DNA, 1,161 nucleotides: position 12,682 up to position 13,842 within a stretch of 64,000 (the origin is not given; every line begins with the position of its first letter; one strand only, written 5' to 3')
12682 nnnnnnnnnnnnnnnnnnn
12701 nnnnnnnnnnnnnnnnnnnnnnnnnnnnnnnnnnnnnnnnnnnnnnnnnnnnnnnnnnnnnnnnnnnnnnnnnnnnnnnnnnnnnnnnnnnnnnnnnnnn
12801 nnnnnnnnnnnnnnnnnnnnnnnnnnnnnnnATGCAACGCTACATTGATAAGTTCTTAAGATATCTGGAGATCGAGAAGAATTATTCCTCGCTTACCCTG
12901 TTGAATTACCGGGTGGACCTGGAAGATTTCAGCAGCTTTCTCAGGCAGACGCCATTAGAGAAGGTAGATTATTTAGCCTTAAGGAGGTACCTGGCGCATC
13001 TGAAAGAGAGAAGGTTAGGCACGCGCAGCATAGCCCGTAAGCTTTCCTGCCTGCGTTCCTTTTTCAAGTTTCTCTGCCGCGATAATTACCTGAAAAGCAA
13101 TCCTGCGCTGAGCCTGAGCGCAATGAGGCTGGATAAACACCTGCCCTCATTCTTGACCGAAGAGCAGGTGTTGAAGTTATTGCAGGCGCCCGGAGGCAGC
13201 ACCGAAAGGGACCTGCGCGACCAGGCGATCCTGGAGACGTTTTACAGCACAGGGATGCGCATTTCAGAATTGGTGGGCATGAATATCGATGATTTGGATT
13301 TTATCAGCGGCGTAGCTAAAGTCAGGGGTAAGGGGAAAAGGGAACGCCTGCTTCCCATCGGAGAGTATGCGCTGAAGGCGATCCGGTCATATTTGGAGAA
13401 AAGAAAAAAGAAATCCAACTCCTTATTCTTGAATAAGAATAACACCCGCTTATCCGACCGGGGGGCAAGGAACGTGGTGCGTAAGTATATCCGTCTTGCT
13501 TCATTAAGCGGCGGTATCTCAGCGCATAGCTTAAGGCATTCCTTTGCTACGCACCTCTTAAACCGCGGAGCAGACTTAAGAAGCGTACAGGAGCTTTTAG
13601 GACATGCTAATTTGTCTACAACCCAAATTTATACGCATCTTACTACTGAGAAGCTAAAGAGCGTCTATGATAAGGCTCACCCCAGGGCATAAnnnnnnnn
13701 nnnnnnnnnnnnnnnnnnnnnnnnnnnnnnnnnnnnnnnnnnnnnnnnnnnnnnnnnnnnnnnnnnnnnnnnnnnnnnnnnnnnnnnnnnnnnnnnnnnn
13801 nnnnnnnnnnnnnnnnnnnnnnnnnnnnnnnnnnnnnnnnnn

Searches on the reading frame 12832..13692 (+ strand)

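Call 77: search_protein_families(library=pfam, max_evalue=1e-8, proteins=[window:12832-13692:+])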
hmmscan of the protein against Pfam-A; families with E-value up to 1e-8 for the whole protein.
window:12832-13692:+ (286 aa): 2 families
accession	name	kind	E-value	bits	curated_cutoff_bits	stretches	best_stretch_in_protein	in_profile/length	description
PF00589.27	Phage_integrase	-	4.6e-50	170.2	27.1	1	107-272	2-170/172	Phage integrase family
PF02899.23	Phage_int_SAM_1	-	3.2e-21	75.8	22.3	1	5-83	1-81/83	Phage integrase, N-terminal SAM-like domain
